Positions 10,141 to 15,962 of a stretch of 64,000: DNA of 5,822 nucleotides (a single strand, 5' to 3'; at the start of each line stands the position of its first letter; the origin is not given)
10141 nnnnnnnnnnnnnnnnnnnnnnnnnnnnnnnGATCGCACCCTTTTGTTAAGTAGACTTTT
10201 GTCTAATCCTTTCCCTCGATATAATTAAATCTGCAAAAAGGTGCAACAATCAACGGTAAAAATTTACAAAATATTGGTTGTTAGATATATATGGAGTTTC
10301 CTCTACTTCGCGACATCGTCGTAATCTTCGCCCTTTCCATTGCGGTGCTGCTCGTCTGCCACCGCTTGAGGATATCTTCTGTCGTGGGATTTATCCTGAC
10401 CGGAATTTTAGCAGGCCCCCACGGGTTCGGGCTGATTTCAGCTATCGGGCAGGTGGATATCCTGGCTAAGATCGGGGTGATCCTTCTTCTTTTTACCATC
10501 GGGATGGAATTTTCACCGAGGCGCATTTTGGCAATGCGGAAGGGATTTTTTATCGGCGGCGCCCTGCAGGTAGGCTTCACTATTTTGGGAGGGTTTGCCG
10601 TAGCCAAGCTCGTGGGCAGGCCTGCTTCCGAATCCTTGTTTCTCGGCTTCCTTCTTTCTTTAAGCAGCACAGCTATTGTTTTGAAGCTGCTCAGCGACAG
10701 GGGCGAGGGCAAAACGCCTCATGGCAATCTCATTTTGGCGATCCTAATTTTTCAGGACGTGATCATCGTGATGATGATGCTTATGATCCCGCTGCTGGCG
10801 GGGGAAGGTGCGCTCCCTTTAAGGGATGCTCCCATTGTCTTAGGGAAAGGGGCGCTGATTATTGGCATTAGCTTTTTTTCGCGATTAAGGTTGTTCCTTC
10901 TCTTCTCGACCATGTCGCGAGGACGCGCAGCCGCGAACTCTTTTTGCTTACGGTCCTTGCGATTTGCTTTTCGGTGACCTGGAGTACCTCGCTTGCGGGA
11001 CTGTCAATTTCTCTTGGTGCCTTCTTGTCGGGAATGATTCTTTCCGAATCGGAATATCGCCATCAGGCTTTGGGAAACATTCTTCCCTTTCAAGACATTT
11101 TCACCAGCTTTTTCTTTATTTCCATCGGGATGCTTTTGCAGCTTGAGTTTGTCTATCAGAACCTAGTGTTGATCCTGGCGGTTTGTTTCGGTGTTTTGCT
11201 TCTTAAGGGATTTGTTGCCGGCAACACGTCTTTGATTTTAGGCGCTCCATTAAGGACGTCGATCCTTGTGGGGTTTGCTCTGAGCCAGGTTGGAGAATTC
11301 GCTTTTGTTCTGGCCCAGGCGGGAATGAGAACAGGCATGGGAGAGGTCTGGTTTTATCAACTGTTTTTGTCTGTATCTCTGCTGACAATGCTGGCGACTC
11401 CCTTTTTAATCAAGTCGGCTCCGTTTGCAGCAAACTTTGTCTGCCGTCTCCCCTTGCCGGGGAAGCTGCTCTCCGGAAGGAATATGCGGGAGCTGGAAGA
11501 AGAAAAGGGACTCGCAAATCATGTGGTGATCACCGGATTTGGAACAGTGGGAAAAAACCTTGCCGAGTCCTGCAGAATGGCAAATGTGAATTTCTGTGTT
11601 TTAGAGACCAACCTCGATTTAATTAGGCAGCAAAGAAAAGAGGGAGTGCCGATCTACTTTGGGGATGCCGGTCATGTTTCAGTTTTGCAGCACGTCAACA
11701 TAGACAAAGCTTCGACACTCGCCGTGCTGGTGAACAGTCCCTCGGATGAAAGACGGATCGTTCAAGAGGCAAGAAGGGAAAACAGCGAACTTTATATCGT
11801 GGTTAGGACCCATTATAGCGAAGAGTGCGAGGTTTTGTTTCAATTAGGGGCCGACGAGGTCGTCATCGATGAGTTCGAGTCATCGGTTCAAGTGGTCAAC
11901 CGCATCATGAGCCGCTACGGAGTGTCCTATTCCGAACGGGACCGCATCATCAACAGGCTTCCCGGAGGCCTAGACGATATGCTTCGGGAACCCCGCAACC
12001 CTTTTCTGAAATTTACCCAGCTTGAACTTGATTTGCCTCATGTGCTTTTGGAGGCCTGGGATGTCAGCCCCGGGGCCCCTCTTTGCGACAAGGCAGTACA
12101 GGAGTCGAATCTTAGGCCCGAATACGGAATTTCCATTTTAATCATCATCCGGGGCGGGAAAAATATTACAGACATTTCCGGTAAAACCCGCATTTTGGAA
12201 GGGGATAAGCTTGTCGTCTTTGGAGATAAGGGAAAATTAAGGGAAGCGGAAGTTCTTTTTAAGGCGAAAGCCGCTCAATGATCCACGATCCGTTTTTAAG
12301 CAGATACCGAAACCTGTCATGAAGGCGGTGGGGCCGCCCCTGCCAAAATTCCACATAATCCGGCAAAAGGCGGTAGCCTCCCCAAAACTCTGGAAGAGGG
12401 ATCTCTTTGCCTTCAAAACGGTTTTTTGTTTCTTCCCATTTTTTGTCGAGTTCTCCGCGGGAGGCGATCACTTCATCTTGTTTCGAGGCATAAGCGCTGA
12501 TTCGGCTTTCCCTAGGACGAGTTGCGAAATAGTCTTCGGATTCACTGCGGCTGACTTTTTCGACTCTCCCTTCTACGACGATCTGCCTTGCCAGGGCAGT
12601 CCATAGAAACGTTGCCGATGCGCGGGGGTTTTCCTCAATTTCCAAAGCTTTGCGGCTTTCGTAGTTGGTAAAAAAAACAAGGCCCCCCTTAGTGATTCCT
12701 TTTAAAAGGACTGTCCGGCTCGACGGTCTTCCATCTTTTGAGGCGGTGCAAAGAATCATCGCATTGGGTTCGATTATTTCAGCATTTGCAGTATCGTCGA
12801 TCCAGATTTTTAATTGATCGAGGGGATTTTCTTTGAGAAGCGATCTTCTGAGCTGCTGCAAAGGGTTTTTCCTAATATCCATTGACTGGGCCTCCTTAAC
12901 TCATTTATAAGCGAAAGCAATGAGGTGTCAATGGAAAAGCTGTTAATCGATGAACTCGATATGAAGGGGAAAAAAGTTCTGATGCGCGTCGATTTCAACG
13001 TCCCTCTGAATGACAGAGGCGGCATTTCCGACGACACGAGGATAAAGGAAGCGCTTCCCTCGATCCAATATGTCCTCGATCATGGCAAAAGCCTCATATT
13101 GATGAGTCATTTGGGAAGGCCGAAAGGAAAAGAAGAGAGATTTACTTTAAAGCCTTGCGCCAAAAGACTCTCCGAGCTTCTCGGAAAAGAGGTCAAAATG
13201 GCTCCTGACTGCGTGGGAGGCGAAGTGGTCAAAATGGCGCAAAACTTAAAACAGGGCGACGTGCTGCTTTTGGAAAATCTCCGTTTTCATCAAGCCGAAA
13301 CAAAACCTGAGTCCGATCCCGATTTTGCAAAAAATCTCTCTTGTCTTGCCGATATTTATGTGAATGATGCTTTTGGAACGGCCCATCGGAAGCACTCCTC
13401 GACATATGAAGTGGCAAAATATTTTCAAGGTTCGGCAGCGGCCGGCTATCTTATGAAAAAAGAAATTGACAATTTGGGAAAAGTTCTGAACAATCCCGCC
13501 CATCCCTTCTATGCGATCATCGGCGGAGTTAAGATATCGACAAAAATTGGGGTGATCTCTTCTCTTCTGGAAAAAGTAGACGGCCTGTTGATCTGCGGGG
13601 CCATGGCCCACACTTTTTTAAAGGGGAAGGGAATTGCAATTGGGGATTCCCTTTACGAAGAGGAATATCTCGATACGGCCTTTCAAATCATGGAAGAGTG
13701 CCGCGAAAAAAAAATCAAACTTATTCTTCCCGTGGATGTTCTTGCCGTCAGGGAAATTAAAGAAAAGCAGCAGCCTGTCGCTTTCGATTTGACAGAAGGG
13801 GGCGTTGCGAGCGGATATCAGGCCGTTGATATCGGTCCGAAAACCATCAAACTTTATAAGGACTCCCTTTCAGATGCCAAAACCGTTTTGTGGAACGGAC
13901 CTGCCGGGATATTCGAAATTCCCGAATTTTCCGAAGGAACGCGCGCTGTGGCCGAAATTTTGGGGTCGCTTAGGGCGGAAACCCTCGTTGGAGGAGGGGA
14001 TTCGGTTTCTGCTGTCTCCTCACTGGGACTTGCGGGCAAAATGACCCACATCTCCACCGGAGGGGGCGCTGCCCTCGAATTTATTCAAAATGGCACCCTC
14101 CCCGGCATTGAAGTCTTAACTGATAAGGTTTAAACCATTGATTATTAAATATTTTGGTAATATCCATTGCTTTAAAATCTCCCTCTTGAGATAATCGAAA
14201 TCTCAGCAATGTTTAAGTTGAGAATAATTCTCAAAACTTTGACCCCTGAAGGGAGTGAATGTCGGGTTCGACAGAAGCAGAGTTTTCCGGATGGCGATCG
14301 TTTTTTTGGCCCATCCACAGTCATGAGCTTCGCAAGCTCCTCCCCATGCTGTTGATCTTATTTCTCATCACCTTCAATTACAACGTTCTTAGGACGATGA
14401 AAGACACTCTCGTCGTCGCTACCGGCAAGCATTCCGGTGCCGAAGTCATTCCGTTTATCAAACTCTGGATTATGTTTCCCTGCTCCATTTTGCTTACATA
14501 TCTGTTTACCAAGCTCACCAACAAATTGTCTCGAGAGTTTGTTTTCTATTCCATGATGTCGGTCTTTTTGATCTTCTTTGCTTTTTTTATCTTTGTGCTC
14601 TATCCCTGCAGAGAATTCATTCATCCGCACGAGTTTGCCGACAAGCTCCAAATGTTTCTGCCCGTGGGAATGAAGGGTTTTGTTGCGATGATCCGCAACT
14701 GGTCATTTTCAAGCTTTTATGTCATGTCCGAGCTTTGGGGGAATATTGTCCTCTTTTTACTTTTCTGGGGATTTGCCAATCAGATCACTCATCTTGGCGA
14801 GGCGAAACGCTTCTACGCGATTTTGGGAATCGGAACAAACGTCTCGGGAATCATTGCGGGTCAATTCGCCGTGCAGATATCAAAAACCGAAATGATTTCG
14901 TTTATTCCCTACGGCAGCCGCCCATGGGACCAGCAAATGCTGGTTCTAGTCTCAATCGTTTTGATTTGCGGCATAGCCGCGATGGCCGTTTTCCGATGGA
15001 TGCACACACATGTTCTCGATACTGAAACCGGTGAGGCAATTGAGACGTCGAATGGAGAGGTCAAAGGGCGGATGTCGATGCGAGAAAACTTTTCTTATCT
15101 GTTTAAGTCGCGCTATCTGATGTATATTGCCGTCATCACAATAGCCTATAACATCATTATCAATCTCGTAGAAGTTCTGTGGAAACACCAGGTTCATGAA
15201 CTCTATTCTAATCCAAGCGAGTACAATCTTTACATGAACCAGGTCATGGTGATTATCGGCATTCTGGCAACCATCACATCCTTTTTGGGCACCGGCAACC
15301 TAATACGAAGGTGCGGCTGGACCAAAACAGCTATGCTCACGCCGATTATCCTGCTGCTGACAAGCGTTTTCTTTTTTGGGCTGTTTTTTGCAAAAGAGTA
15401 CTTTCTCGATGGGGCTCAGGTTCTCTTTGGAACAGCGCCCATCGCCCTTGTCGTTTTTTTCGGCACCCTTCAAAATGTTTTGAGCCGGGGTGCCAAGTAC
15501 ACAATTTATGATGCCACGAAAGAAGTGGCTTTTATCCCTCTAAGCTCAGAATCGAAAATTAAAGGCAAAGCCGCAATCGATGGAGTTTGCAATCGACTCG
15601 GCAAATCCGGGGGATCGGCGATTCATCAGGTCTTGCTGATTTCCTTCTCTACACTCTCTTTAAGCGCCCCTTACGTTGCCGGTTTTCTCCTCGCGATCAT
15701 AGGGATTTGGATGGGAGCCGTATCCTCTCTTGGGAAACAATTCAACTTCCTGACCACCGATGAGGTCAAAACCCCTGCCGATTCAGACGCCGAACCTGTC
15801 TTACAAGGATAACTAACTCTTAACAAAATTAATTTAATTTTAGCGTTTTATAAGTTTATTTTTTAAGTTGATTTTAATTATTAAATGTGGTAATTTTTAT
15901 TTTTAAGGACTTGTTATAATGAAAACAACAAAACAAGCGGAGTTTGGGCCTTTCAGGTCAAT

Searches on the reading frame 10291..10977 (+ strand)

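Call 81: search_protein_families(library=pfam, proteins=[window:10291-10977:+], max_evalue=0.001)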
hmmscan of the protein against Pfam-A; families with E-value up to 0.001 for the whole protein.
window:10291-10977:+ (228 aa): 1 family
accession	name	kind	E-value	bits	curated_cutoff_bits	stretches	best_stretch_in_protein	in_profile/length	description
PF00999.27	Na_H_Exchanger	-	6.8e-29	101.3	26.2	1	14-211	3-201/375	Sodium/hydrogen exchanger, transmembrane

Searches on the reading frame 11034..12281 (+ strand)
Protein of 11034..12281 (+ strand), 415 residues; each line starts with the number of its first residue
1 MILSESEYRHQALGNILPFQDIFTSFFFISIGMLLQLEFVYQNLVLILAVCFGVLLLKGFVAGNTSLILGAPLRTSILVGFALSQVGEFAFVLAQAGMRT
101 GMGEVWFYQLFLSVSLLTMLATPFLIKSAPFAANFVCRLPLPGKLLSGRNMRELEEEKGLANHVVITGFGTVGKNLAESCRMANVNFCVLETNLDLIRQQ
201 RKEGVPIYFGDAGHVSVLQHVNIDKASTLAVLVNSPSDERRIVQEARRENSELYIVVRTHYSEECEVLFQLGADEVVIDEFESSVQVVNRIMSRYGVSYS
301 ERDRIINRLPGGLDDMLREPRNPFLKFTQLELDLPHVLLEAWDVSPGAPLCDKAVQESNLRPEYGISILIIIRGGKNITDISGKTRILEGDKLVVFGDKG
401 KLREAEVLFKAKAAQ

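Call 81: search_protein_families(library=pfam, proteins=[window:11034-12281:+], max_evalue=0.001)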
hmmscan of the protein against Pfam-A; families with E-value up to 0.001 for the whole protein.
window:11034-12281:+ (415 aa): 3 families
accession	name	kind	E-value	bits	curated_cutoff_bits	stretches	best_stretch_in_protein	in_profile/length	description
PF02254.24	TrkA_N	-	1.3e-21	77.5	23.8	1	164-278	1-115/116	TrkA-N domain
PF00999.27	Na_H_Exchanger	-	8.4e-13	48.3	26.2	1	1-126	240-374/375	Sodium/hydrogen exchanger, transmembrane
PF02080.26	TrkA_C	-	1.2e-12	48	27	1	344-409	6-70/71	TrkA-C domain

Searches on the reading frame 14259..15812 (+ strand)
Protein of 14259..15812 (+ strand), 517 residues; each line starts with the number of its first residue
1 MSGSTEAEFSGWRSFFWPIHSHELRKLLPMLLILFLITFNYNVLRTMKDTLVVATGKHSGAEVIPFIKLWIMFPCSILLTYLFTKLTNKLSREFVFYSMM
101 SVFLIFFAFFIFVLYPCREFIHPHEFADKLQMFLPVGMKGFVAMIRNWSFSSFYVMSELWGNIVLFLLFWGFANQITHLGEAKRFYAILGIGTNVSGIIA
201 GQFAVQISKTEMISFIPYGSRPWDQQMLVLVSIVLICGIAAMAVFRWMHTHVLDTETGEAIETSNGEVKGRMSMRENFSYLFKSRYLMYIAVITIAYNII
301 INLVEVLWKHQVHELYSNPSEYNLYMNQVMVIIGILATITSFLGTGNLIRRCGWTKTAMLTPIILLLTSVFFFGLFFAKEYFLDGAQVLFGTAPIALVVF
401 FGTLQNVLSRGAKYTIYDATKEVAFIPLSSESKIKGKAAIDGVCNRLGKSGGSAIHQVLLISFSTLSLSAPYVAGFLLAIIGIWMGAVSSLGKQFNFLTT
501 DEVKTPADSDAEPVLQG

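Call 56: search_protein_families(library=pfam, proteins=[window:14259-15812:+], max_evalue=0.001)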
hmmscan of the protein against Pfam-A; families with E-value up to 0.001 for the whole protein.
window:14259-15812:+ (517 aa): 1 family
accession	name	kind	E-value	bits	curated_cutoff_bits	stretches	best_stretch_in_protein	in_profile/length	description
PF03219.20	TLC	-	2.7e-186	620.6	21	1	5-495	4-491/491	TLC ATP/ADP transporter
